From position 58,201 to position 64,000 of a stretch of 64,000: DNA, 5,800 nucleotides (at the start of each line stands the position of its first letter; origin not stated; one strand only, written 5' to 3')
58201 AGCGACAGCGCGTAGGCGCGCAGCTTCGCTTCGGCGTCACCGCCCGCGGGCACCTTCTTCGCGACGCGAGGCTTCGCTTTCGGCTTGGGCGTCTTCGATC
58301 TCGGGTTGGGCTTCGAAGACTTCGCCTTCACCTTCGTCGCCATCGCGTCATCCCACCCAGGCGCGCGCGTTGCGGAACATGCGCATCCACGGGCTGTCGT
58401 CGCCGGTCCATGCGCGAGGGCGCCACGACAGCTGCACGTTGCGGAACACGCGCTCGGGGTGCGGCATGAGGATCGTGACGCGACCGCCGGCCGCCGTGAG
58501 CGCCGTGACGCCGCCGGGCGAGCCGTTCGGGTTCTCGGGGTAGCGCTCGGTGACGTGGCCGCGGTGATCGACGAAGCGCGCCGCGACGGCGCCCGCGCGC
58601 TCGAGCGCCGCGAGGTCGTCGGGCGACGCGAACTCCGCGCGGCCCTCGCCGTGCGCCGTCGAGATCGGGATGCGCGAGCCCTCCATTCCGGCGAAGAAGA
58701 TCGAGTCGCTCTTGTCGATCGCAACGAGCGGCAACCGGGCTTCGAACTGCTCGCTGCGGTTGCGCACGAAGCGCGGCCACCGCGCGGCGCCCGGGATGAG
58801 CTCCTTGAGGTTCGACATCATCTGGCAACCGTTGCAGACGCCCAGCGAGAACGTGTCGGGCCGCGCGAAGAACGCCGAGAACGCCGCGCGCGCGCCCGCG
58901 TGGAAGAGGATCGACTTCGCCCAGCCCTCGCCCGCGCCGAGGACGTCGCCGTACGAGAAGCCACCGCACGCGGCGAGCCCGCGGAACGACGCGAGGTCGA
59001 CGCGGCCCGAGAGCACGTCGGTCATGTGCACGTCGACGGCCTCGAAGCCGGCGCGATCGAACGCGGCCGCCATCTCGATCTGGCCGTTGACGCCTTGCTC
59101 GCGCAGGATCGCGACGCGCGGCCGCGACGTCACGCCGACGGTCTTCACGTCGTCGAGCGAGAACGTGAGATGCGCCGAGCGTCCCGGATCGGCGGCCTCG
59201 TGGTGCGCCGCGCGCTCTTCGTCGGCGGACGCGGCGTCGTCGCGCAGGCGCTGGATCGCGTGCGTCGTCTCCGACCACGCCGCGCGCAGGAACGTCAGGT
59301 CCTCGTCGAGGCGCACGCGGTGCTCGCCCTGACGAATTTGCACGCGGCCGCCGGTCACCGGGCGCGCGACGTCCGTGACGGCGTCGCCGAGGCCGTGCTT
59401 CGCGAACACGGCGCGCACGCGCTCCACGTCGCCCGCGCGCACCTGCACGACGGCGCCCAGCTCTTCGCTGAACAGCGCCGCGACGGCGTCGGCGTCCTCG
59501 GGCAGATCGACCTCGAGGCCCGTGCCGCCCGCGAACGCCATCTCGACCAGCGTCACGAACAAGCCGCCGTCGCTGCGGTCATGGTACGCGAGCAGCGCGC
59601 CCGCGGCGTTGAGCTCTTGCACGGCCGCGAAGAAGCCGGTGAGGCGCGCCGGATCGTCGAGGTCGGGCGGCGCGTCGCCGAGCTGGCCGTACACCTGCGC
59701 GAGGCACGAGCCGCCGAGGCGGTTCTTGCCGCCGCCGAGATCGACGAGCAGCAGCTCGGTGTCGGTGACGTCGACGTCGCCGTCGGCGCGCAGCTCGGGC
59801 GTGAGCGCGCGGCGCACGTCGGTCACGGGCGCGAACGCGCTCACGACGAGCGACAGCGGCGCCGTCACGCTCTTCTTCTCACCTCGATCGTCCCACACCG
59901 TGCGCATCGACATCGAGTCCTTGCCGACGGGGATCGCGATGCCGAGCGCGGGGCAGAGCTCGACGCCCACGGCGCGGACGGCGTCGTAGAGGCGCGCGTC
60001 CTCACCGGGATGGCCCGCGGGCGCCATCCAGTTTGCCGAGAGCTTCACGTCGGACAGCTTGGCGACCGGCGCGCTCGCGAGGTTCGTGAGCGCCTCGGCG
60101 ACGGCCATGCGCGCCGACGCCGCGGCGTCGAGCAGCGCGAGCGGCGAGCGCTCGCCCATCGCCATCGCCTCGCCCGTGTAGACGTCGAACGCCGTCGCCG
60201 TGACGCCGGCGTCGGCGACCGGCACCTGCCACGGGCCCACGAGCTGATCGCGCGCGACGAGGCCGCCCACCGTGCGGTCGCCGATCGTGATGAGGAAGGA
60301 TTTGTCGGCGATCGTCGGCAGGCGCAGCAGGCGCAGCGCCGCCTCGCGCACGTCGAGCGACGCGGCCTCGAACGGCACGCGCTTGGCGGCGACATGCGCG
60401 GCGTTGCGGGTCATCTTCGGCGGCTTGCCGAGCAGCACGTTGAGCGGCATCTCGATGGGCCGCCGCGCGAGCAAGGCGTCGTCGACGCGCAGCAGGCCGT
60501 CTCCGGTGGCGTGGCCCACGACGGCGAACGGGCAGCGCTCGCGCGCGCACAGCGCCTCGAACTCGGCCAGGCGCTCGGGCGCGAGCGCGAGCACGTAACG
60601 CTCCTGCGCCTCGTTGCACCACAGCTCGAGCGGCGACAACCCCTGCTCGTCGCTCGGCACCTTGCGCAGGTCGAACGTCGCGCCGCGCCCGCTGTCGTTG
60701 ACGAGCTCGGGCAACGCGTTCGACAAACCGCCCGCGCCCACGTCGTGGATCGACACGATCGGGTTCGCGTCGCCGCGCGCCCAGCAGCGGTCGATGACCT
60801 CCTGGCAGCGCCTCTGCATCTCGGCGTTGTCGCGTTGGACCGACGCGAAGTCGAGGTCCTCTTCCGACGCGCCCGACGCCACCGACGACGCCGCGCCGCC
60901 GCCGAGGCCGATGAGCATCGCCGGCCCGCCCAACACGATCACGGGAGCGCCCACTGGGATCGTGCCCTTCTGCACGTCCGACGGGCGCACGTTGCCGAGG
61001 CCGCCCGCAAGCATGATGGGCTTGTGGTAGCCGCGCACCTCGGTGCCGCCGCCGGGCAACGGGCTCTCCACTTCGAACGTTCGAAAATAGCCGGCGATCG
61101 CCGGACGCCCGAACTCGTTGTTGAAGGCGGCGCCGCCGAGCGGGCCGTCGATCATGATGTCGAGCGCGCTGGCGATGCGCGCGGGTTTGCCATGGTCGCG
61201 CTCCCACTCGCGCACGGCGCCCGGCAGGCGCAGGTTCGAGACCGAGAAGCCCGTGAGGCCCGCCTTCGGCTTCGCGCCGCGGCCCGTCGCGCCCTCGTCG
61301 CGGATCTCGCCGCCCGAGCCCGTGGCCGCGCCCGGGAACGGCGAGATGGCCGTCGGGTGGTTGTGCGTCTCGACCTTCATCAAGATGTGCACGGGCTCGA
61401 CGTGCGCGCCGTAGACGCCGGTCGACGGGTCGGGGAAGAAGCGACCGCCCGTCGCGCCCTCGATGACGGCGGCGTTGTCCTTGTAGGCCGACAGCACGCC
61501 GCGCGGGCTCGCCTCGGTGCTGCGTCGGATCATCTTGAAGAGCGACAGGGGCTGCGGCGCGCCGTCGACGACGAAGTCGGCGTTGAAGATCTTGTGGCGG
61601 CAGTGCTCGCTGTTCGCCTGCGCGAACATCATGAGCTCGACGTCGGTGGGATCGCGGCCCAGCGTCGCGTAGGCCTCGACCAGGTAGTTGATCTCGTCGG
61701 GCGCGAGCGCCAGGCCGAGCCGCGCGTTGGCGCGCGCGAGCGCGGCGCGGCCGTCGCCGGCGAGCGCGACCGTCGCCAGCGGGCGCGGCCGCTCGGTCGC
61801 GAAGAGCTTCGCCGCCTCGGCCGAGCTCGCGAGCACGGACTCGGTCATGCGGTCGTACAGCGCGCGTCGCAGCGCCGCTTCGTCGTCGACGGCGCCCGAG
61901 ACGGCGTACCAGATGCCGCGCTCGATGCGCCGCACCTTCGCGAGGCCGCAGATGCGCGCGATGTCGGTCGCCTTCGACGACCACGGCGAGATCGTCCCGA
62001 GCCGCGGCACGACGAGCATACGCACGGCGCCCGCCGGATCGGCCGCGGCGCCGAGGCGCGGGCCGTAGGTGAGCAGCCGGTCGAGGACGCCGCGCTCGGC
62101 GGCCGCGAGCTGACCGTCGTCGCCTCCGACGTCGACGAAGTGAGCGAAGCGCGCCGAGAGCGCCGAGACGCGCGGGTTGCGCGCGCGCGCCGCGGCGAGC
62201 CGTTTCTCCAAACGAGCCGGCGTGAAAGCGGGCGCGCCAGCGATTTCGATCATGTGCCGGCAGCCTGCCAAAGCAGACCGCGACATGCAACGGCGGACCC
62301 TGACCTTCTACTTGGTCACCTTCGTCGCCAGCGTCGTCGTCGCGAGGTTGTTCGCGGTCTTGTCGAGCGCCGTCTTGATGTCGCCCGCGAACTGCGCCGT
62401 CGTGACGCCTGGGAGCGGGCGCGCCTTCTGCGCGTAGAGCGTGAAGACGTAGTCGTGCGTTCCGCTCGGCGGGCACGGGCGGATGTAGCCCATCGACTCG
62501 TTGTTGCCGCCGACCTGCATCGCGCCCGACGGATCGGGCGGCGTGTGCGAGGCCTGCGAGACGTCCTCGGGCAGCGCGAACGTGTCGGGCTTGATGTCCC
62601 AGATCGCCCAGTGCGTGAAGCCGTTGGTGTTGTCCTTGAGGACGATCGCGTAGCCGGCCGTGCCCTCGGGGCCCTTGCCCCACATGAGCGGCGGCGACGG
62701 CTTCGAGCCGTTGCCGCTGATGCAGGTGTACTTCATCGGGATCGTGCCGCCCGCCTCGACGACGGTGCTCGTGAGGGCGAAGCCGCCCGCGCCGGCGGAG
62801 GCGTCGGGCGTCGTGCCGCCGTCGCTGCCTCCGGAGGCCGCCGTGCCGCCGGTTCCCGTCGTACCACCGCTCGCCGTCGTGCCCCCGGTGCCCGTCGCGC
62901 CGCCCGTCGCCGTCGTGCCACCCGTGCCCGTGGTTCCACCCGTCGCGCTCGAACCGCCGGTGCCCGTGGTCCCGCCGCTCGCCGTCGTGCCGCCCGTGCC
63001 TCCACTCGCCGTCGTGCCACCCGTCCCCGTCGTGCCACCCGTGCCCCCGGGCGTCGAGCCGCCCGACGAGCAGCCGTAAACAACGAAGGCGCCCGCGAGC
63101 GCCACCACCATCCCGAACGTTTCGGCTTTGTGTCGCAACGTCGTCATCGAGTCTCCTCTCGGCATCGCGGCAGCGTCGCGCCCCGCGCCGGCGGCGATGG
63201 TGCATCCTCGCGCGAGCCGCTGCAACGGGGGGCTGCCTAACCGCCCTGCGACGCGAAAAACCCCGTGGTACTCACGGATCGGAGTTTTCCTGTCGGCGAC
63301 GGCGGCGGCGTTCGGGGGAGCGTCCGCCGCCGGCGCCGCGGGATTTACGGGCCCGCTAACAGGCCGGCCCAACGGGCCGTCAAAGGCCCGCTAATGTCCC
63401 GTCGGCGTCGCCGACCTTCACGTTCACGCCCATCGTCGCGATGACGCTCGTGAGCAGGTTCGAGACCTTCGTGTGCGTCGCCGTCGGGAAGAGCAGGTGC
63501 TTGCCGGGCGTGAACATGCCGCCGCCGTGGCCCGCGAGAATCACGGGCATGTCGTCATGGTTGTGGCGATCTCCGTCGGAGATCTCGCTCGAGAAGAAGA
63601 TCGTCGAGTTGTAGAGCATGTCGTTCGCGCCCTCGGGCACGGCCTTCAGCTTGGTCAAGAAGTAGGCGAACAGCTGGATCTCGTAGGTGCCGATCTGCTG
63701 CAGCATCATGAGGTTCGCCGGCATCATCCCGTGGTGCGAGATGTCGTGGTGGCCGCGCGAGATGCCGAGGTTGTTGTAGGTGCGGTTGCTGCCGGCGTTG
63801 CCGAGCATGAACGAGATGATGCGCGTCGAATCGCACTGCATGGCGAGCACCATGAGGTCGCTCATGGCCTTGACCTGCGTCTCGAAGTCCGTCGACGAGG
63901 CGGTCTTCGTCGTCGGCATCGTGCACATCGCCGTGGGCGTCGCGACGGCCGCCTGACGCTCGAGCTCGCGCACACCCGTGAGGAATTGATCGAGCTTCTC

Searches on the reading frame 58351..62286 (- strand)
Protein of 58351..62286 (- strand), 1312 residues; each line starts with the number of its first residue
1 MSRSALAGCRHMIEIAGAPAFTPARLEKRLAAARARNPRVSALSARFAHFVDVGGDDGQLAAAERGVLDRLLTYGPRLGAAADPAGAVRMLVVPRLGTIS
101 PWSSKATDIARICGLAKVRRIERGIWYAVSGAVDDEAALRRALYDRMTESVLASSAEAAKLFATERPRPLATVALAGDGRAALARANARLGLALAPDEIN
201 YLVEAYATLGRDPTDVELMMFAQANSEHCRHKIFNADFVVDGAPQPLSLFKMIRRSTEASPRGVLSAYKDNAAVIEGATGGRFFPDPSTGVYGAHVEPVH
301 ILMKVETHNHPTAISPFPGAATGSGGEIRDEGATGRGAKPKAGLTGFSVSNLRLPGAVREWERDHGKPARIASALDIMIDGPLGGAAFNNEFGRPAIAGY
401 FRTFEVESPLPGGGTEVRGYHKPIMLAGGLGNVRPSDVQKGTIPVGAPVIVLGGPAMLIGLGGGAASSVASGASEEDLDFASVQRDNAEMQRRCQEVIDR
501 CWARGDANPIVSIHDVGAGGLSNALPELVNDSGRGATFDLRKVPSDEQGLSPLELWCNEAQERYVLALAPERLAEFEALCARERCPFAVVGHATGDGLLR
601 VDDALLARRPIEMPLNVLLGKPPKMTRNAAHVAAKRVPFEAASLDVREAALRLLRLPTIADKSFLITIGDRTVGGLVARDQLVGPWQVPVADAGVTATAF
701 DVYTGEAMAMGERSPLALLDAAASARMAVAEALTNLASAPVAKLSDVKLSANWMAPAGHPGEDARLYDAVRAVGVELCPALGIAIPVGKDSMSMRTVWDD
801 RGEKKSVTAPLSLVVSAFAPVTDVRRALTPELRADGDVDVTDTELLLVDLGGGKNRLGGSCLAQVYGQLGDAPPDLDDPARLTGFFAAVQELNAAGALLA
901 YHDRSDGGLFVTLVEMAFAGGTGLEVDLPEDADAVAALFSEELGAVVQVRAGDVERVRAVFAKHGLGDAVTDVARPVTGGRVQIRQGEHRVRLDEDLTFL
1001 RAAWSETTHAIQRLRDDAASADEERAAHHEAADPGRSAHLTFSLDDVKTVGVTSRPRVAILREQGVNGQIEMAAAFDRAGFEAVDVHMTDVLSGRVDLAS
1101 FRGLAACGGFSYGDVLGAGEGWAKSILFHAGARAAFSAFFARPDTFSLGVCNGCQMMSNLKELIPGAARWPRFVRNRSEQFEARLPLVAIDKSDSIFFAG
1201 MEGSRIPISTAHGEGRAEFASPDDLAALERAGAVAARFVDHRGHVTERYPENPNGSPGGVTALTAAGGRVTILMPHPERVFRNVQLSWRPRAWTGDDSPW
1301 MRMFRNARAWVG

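Call 41: find_encoding_contigs(protein=window:58351-62286:-, flank=10000, max_places=4)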
Protein window:58351-62286:- (1312 aa): no gene with exactly this product is on record in the collection.

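Call 86: search_protein_families(library=pfam, proteins=[window:58351-62286:-], max_evalue=0.0001)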
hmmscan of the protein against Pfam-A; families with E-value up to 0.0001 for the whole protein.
window:58351-62286:- (1312 aa): 5 families
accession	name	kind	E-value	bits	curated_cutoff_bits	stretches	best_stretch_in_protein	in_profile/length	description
PF13507.12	GATase_5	-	9.6e-107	356.3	27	1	1055-1311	1-260/260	CobB/CobQ-like glutamine amidotransferase domain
PF22689.1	FGAR-AT_PurM_N-like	-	7.6e-83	276.5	27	1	661-820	1-160/160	FGAR-AT PurM_N-like domain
PF02769.27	AIRS_C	-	2.6e-51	174.3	23.1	2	445-601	2-153/156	AIR synthase related protein, C-terminal domain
PF18076.6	FGAR-AT_N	-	2.4e-34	118.2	26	1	47-162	2-115/115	Formylglycinamide ribonucleotide amidotransferase N-terminal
PF18072.6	FGAR-AT_linker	-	1.2e-22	80.6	26.6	1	183-232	1-50/50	Formylglycinamide ribonucleotide amidotransferase linker domain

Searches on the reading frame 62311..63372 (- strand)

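Call 86: search_protein_families(library=pfam, proteins=[window:62311-63372:-], max_evalue=0.0001)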
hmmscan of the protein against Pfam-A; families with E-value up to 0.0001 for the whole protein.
window:62311-63372:- (354 aa): 1 family
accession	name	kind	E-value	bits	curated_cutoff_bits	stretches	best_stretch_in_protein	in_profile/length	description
PF01161.25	PBP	-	7.1e-22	78.6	24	1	210-347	1-130/135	Phosphatidylethanolamine-binding protein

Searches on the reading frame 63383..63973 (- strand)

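Call 86: search_protein_families(library=pfam, proteins=[window:63383-63973:-], max_evalue=0.0001)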
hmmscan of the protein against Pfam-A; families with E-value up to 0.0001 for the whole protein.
window:63383-63973:- (197 aa): 1 family
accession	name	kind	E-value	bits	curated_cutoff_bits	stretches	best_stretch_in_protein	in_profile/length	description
PF07586.16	HXXSHH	-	5.1e-26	92.4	30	1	2-103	198-307/307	Protein of unknown function (DUF1552)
